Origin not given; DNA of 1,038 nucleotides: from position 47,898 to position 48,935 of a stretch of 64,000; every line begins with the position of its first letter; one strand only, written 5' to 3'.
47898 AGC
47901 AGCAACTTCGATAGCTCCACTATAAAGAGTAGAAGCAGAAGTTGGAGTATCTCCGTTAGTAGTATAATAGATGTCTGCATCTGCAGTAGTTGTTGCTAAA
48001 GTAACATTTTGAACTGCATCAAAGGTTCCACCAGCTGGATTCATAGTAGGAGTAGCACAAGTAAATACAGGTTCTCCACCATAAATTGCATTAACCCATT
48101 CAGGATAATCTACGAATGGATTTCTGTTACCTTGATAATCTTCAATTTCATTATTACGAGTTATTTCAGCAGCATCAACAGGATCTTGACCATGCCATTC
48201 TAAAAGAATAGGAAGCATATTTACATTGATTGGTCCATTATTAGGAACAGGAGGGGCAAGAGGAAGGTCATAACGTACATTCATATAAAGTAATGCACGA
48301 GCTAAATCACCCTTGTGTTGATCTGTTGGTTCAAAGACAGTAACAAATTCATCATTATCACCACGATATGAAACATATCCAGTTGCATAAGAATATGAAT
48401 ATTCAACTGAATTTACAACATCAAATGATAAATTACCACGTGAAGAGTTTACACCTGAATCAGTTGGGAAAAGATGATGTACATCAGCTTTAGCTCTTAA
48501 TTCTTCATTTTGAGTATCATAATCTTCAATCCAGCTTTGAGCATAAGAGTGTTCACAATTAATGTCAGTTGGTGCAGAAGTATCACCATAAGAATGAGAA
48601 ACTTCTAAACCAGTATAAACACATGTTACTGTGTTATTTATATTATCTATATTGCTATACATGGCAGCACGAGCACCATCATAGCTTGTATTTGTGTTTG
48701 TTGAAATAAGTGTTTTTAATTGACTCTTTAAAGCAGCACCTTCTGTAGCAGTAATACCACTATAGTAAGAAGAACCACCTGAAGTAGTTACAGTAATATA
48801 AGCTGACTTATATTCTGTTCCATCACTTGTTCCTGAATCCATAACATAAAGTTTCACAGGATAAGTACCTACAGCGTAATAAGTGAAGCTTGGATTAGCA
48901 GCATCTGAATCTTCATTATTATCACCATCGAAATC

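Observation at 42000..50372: A 2790-aa secreted nuclease: endonuclease I core combined with three lamin-tail domains, two OB-like modules, PKD, CBM-like and Fn3-associated repeats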

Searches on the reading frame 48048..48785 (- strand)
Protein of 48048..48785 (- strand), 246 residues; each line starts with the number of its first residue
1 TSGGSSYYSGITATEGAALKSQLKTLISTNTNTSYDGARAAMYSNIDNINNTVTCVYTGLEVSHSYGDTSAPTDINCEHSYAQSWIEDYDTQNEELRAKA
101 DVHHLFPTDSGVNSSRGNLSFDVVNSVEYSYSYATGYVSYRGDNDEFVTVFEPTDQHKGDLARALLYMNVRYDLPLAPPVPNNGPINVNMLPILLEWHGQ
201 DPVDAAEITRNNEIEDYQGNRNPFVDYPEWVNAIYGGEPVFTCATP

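Call 10: search_solved_structures(query=window:48048-48785:-, max_evalue=1, show_alignments=3)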
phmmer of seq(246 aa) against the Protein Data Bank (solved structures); distinct sequences matched with E-value up to 1: 5.
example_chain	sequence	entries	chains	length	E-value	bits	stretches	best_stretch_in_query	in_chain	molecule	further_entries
1oup_A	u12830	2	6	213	2.7e-09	40.4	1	98-226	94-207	Nuclease | ENDONUCLEASE I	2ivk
1ouo_A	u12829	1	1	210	2.8e-09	40.3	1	96-226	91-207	Nuclease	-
2g7e_A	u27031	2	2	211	2.8e-08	37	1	96-225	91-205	Endonuclease I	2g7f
2vnd_A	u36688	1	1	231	3.6e-08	36.7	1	96-225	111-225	ENDONUCLEASE I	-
2pu3_A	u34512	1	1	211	4.1e-08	36.5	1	97-225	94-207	Endonuclease I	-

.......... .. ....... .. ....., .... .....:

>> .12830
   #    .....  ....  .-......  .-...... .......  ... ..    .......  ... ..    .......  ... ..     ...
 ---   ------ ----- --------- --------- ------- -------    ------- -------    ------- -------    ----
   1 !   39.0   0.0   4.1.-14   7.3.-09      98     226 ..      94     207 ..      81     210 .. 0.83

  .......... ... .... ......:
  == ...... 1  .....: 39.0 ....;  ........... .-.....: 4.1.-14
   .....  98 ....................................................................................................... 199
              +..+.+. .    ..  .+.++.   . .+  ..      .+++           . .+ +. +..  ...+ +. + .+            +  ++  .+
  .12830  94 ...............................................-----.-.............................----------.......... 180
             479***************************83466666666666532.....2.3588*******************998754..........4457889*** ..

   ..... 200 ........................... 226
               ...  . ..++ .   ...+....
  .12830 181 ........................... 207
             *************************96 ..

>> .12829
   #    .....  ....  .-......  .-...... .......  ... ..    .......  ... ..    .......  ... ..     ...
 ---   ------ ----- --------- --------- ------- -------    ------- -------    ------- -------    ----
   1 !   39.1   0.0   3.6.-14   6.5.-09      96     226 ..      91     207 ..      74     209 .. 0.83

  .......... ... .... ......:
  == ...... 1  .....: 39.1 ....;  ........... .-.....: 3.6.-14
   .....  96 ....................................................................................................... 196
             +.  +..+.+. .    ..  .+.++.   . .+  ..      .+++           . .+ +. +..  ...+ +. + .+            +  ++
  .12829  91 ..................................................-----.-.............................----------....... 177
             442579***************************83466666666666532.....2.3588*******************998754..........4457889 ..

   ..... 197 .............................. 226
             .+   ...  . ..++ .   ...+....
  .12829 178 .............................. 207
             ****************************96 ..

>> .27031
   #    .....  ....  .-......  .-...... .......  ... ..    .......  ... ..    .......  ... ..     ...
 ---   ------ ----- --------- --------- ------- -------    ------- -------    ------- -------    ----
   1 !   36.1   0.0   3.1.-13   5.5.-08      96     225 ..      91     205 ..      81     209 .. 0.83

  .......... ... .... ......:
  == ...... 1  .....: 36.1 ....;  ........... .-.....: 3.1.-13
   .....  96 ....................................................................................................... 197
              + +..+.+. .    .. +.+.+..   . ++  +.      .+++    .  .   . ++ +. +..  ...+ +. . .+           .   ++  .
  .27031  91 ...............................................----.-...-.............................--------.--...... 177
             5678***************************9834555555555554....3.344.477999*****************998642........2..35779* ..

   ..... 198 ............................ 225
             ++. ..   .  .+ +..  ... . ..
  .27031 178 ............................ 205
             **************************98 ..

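Call 22: search_solved_structures(query=A1, max_evalue=0.01, show_alignments=2)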
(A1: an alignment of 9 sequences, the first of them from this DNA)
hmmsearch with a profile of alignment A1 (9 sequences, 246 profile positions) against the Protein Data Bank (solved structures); distinct sequences matched with E-value up to 0.01: 5.
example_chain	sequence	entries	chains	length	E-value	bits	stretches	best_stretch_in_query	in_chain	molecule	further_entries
1oup_A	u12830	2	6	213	7.6e-17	65.1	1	91-227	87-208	Nuclease | ENDONUCLEASE I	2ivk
1ouo_A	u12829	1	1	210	7.9e-17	65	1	91-227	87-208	Nuclease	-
2pu3_A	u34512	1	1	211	3.4e-16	62.9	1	92-226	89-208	Endonuclease I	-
2g7e_A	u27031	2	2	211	1.3e-15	61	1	91-226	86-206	Endonuclease I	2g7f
2vnd_A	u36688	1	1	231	1.7e-15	60.7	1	91-226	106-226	ENDONUCLEASE I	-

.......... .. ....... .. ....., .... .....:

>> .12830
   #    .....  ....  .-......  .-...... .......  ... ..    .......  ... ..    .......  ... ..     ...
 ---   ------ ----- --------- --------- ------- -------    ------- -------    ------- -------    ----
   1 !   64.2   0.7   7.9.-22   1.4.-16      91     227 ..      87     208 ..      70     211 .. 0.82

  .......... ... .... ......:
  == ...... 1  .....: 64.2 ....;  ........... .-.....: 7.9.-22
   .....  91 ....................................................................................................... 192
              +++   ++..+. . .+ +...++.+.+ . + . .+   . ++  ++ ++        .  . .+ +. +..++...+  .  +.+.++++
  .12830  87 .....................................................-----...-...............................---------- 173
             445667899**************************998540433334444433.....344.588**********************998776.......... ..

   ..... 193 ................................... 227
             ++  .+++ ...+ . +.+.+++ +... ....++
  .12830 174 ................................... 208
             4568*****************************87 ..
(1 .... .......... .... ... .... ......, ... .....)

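Call 26: find_related_loci(query=A1, collection=genome_contigs, flank=3000)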
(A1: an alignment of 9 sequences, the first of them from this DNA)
Query A1 (246 aa) in genome_contigs; peptide patterns used: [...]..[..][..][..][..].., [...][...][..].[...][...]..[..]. (x = any residue, [..] = any of these).
600 stretches matched a pattern (row limit reached: there are more); 586 encode a relative of the query (tblastn E <= 1e-3); the best 80 are kept; 80 distinct loci.
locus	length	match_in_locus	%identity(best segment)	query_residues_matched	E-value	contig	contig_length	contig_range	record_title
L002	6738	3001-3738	93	1-246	1e-156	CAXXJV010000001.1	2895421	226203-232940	MAG: Candidatus Cloacimonadales bacterium isolate fe4f4fb4-34b0-436a-ac08-ddaca2942b79 genome assembly, contig: contig_1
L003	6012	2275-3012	68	3-246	3e-113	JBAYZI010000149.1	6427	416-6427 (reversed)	MAG: Candidatus Cloacimonadales bacterium isolate SO_2017_CLC_51 scaffold_22643_c1_PH3_2017, whole genome shotgun sequen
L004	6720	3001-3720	61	6-246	7e-95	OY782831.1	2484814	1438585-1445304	MAG: Candidatus Cloacimonadales bacterium isolate 04309a76-b7cc-48c3-85ee-0a4392eb1095 genome assembly, chromosome: 1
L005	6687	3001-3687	49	5-239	5e-71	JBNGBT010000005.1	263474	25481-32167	MAG: Candidatus Cloacimonadota bacterium isolate MAG213-F140 NODE_5_length_263474_cov_62.743847, whole genome shotgun se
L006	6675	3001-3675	50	7-243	4e-68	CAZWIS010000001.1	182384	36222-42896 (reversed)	MAG TPA_asm: uncultured Candidatus Cloacimonadota bacterium isolate binchicken_co168_130 genome assembly, contig: NODE_5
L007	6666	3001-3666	50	7-239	2e-67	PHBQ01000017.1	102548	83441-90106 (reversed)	MAG: Candidatus Cloacimonetes bacterium HGW-Cloacimonetes-1 bjp_ig2103_scaffold_498, whole genome shotgun sequence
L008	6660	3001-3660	53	7-238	6e-67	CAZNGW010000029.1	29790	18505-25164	MAG TPA_asm: uncultured Candidatus Cloacimonas sp. isolate SRP216815_co1_146 genome assembly, contig: NODE_1686_length_2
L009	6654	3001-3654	50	7-237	3e-63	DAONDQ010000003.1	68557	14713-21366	MAG TPA_asm: Candidatus Cloacimonadota bacterium isolate AMR_MDS_3891 NODE_292_length_68557_cov_5.887624, whole genome s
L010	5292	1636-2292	52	7-237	1e-62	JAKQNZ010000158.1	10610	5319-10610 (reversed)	MAG: Candidatus Cloacimonadota bacterium isolate USDV_metabat.5 k141_72042, whole genome shotgun sequence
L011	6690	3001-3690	49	7-246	1e-62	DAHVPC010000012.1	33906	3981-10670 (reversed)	MAG TPA_asm: Candidatus Cloacimonadota bacterium isolate clean597 NODE_12_length_33906_cov_9.783408, whole genome shotgu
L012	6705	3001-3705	47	2-246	2e-60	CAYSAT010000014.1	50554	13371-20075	MAG TPA_asm: uncultured Candidatus Cloacimonadota bacterium isolate binchicken_co115_39 genome assembly, contig: NODE_12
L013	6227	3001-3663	49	7-237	7e-59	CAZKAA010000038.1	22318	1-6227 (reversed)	MAG TPA_asm: uncultured Candidatus Cloacimonadota bacterium isolate binchicken_co43_78 genome assembly, contig: NODE_405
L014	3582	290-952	48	5-235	3e-59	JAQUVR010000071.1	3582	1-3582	MAG: Candidatus ainarchaeum sp. isolate STD2_171 NODE_126025_length_3582_cov_2.045731_Sandtown_D2, whole genome shotgun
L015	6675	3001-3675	47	5-237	8e-59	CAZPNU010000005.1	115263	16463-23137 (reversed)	MAG TPA_asm: uncultured Candidatus Cloacimonas sp. isolate SRP220891_co1_148 genome assembly, contig: NODE_227_length_11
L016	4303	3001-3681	47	1-236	8e-59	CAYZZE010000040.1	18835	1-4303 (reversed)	MAG TPA_asm: uncultured Candidatus Cloacimonadota bacterium isolate SRP257756_co1_236 genome assembly, contig: NODE_2412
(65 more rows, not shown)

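Call 29: find_homologous_proteins(query=window:48075-48770:-, max_evalue=0.00001)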
Query seq(232 aa) (232 aa): 251 proteins with E <= 0.00001 among 1761 candidates; the best 120 are listed.
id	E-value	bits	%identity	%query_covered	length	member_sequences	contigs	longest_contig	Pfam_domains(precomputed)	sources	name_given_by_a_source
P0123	1.4e-83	298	62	99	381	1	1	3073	PF00932.26,PF13287.13,PF13290.14,PF04231.20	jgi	-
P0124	4.9e-62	228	54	100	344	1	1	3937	PF18962.8,PF13860.13,PF04231.20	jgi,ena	-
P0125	6.5e-60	221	51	99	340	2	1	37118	PF18962.8,PF13860.13,PF04231.20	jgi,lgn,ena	-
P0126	8.3e-60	221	52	100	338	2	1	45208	PF18962.8,PF13860.13,PF04231.20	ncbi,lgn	-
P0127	5.9e-59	218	50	99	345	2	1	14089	PF18962.8,PF13860.13,PF04231.20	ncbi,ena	-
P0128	8.9e-59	217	52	99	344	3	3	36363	PF18962.8,PF13860.13,PF04231.20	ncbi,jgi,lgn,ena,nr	ncbi:MAG TPA: endonuclease [Candidatus Cloacimonadota bacterium]|nr:endonuclease [Candidatus Cloacim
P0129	9.0e-59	217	50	99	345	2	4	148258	PF18962.8,PF13860.13,PF04231.20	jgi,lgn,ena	jgi:hypothetical protein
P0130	1.2e-57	213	50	99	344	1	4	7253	PF18962.8,PF13860.13,PF04231.20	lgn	-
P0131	2.6e-57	212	51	99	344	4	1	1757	PF18962.8,PF13860.13,PF04231.20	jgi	-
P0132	4.1e-57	212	51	99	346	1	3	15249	PF18962.8,PF13860.13,PF04231.20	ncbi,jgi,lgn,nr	ncbi:MAG: endonuclease [Candidatus Cloacimonetes bacterium]|nr:endonuclease [Candidatus Cloacimonado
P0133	1.1e-56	210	50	99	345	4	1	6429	PF18962.8,PF13860.13,PF04231.20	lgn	-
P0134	1.2e-56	210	50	99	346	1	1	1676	PF18962.8,PF13860.13,PF04231.20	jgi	-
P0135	1.4e-56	210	49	99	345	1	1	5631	PF18962.8,PF13860.13,PF04231.20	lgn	-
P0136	5.6e-56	208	48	100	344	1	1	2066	PF18962.8,PF13860.13,PF04231.20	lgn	-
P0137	6.5e-55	205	48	100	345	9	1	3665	PF18962.8,PF13860.13,PF04231.20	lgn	-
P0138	1.1e-53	201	47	100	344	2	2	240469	PF18962.8,PF13860.13,PF04231.20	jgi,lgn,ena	-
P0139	3.0e-53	199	50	100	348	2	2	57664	PF18962.8,PF13860.13,PF04231.20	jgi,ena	jgi:hypothetical protein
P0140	3.2e-53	199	49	100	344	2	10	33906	PF18962.8,PF13860.13,PF04231.20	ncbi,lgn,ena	-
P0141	5.9e-53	198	49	100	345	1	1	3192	PF18962.8,PF13860.13,PF04231.20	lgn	-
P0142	8.3e-53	198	50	100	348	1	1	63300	PF18962.8,PF13860.13,PF04231.20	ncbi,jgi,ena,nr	ncbi:MAG: endonuclease [Candidatus Cloacimonetes bacterium]|nr:endonuclease [Candidatus Cloacimonado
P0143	1.0e-52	197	48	99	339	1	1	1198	PF18962.8,PF04231.20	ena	-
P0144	1.1e-52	197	48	99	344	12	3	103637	PF18962.8,PF13860.13,PF04231.20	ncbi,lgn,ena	-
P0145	1.1e-52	197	47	100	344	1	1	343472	PF18962.8,PF13860.13,PF04231.20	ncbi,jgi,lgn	jgi:endonuclease I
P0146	1.2e-52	197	47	99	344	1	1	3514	PF18962.8,PF04231.20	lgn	-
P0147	1.4e-52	197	47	99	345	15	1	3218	PF18962.8,PF13860.13,PF04231.20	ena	-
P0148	1.5e-52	197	47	100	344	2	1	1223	PF18962.8,PF13860.13,PF04231.20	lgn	-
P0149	1.6e-52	197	49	100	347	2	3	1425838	PF18962.8,PF13860.13,PF04231.20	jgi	jgi:hypothetical protein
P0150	1.7e-52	197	50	99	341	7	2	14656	PF18962.8,PF13860.13,PF04231.20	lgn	-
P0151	3.2e-52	196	47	100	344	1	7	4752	PF18962.8,PF13860.13,PF04231.20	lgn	-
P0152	3.7e-52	196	49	100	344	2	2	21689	PF18962.8,PF13860.13,PF04231.20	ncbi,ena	-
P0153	4.2e-52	195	49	100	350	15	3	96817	PF18962.8,PF13860.13,PF04231.20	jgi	-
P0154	8.3e-52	194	50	100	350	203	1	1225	PF18962.8,PF13860.13,PF04231.20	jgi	-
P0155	9.5e-52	194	47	99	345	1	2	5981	PF18962.8,PF13860.13,PF04231.20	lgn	-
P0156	2.3e-51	193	46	99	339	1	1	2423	PF18962.8,PF04231.20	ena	-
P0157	3.0e-51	193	48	99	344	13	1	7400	PF18962.8,PF13860.13,PF04231.20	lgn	-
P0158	3.0e-51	193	49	100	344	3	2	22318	PF18962.8,PF13860.13,PF04231.20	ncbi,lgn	-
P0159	5.1e-51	192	49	100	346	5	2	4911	PF18962.8,PF13860.13,PF04231.20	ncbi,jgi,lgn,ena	-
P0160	4.5e-50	189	46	100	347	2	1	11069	PF18962.8,PF13860.13,PF04231.20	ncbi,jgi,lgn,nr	ncbi:MAG: endonuclease [Candidatus Cloacimonas sp.]|jgi:hypothetical protein|nr:endonuclease [Candid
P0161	7.2e-50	188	49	99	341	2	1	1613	PF18962.8,PF13860.13,PF04231.20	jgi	jgi:deoxyribonuclease I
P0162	1.8e-49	187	47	99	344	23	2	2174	PF18962.8,PF13860.13,PF04231.20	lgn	-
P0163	1.8e-49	187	48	99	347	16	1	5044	PF18962.8,PF04231.20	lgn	-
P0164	1.9e-49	187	46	99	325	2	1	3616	PF18962.8,PF13860.13,PF04231.20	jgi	-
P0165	2.4e-49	186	47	99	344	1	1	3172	PF18962.8,PF13860.13,PF04231.20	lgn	-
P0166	3.1e-49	186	48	99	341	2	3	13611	PF18962.8,PF13860.13,PF04231.20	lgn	-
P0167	9.2e-49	184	46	99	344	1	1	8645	PF18962.8,PF13860.13,PF04231.20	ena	-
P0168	1.0e-48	184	47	99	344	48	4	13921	PF18962.8,PF13860.13,PF04231.20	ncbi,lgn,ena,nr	ncbi:MAG: endonuclease [Candidatus Cloacimonadota bacterium]|nr:endonuclease [Candidatus Cloacimonad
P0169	4.2e-48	182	47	99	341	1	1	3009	PF18962.8,PF13860.13,PF04231.20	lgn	-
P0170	8.2e-47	178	45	100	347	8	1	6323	PF18962.8,PF13860.13,PF04231.20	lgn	-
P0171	8.6e-47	178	45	100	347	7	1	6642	PF18962.8,PF13860.13,PF04231.20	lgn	-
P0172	8.9e-47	178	46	99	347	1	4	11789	PF18962.8,PF13860.13,PF04231.20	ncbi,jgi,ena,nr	ncbi:MAG TPA: endonuclease [Candidatus Cloacimonadota bacterium]|nr:endonuclease [Candidatus Cloacim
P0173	8.9e-47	178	44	99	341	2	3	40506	PF13585.13,PF18962.8,PF04231.20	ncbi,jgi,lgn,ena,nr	ncbi:MAG: endonuclease [Candidatus Cloacimonetes bacterium]|nr:endonuclease [Candidatus Cloacimonado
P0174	4.3e-46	176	46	99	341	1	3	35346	PF18962.8,PF13860.13,PF04231.20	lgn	-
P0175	5.5e-46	175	46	99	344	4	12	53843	PF18962.8,PF13860.13,PF04231.20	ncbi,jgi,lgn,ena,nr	ncbi:MAG: endonuclease [Candidatus Cloacimonetes bacterium]|jgi:endonuclease I|nr:endonuclease [Cand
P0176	1.4e-45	174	45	99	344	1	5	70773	PF18962.8,PF13860.13,PF04231.20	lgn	-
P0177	1.9e-45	174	44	99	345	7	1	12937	PF13860.13,PF04231.20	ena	-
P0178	3.5e-45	173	44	99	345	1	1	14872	PF18962.8,PF04231.20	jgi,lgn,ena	-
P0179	5.6e-45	172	45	99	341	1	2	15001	PF13585.13,PF18962.8,PF04231.20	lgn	-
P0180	6.1e-45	172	46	99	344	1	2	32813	PF13585.13,PF18962.8,PF13860.13,PF04231.20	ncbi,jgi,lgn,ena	jgi:hypothetical protein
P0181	4.7e-44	169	45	99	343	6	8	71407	PF18962.8,PF13860.13,PF04231.20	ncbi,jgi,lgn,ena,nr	ncbi:MAG: endonuclease [Candidatus Cloacimonetes bacterium]|jgi:endonuclease I|nr:endonuclease [Cand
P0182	6.9e-44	168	44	99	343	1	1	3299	PF18962.8,PF13860.13,PF04231.20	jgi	-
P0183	1.2e-43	168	44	99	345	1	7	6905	PF18962.8,PF13860.13,PF04231.20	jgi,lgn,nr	nr:hypothetical protein [Candidatus Cloacimonadota bacterium]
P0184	3.7e-43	166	46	99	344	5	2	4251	PF18962.8,PF13860.13,PF04231.20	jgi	jgi:endonuclease I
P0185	1.9e-42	164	43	99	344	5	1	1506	PF18962.8,PF13860.13,PF04231.20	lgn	-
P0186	4.8e-42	162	44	99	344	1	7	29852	PF13585.13,PF18962.8,PF13860.13,PF04231.20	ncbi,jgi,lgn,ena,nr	ncbi:MAG: endonuclease [Candidatus Cloacimonadaceae bacterium]|jgi:endonuclease I|nr:endonuclease [C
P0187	1.6e-41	161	44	99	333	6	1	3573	PF18962.8,PF13860.13,PF04231.20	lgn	-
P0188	1.7e-41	161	42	99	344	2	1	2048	PF18962.8,PF13860.13,PF04231.20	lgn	-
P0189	2.0e-41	160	44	99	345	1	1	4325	PF18962.8,PF13860.13,PF04231.20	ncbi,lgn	-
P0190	9.8e-40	155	41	99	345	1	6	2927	PF18962.8,PF13860.13,PF04231.20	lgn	-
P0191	9.0e-37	145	41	98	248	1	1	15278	PF04231.20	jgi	jgi:endonuclease I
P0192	2.4e-36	144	42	94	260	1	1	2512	PF04231.20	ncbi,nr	ncbi:endonuclease, partial [bacterium]|nr:endonuclease [bacterium]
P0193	4.8e-36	143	40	98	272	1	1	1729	PF04231.20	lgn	-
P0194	2.1e-34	137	39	98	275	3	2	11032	PF04231.20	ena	-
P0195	3.3e-34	137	39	98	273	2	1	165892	PF04231.20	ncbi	-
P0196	3.5e-34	137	41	98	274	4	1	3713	PF04231.20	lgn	-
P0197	1.0e-32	132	37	99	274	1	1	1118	PF04231.20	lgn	-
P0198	5.1e-32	130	39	99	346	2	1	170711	PF04231.20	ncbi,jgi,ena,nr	ncbi:MAG: endonuclease [Candidatus Muirbacterium halophilum]|nr:endonuclease [Candidatus Muirbacteri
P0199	9.6e-32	129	39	98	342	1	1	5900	PF04231.20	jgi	-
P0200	1.4e-30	125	39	98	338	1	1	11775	PF04231.20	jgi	jgi:endonuclease I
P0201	5.3e-30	123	40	98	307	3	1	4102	PF04231.20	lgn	-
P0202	6.0e-30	123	38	98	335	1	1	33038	PF04231.20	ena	-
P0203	2.5e-29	121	37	98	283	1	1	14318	PF04231.20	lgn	-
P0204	3.9e-29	120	37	87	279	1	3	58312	PF04231.20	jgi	jgi:deoxyribonuclease-1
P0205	4.0e-29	120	37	98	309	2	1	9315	PF04231.20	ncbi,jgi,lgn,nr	ncbi:endonuclease [Candidatus Ozemobacteraceae bacterium]|nr:endonuclease [Candidatus Ozemobacterace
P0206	4.1e-29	120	38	96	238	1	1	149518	PF04231.20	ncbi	ncbi:MAG: endonuclease [bacterium]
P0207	5.3e-29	120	40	100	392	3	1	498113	PF19886.5,PF04231.20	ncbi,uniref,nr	ncbi:endonuclease [Phycicoccus jejuensis]|uniref:endonuclease n=1 Tax=Phycicoccus jejuensis TaxID=36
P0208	2.0e-28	118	37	98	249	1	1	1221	PF04231.20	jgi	jgi:hypothetical protein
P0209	2.0e-28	118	42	95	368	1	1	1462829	PF19886.5,PF04231.20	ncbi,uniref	ncbi:endonuclease [Actinophytocola sp. NPDC049390]|uniref:endonuclease n=1 Tax=Actinophytocola sp. N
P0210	3.0e-28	117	38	98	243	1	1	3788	PF04231.20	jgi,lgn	jgi:endonuclease I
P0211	5.0e-28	117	42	99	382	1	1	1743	PF19886.5,PF04231.20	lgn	-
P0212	5.1e-28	117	36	98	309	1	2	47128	PF04231.20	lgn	-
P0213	6.8e-28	116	42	95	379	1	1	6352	PF19886.5,PF04231.20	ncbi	-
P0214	7.9e-28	116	37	98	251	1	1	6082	PF04231.20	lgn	-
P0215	8.6e-28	116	38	98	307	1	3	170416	PF04231.20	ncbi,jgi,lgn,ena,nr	ncbi:MAG TPA: endonuclease [Candidatus Ozemobacteraceae bacterium]|nr:endonuclease [Candidatus Ozemo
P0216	1.5e-27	115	41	99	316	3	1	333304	PF04231.20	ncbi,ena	-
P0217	1.7e-27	115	40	99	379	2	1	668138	PF19886.5,PF04231.20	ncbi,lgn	ncbi:endonuclease [Actinophytocola sp. KF-1]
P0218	2.5e-27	114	37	99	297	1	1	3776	PF04231.20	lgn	-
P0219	3.4e-27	114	39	89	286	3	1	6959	PF04231.20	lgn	-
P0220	3.8e-27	114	37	99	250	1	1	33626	PF04231.20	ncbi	-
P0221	4.6e-27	113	37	98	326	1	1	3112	PF04231.20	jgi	-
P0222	5.6e-27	113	38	99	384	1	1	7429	PF19886.5,PF04231.20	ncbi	-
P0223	1.3e-26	112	36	98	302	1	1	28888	PF04231.20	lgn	-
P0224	1.5e-26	112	39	89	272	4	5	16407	PF04231.20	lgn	-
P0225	1.7e-26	112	36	98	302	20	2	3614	PF04231.20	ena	-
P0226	2.1e-26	111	35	98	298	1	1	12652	PF04231.20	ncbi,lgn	-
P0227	2.5e-26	111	37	100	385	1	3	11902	PF19886.5,PF04231.20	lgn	-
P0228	2.6e-26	111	36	98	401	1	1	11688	PF04231.20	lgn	-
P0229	3.4e-26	111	36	88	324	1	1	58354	PF04231.20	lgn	-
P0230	6.6e-26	110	35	97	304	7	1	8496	PF04231.20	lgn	-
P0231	7.7e-26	109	38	99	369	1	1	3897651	PF19886.5,PF04231.20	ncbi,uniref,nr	ncbi:endonuclease [Halobacillus sp. Marseille-Q1614]|uniref:endonuclease n=1 Tax=Halobacillus sp. Ma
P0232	1.0e-25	109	43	70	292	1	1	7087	PF04231.20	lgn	-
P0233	1.4e-25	109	35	99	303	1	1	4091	PF04231.20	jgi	jgi:hypothetical protein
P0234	1.9e-25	108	45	69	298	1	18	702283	PF04231.20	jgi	jgi:deoxyribonuclease I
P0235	2.1e-25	108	39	86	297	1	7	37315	PF04231.20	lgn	-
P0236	2.2e-25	108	39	93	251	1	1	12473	PF04231.20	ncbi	-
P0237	2.4e-25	108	40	95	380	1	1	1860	PF19886.5,PF04231.20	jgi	jgi:endonuclease I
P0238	2.5e-25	108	38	89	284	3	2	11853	PF04231.20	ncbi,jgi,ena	-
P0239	3.1e-25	107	38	93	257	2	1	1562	PF04231.20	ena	-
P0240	4.2e-25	107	35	90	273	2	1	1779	PF04231.20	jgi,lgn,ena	-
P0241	4.3e-25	107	36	88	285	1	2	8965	PF04231.20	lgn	-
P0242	6.3e-25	106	35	97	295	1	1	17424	PF04231.20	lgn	-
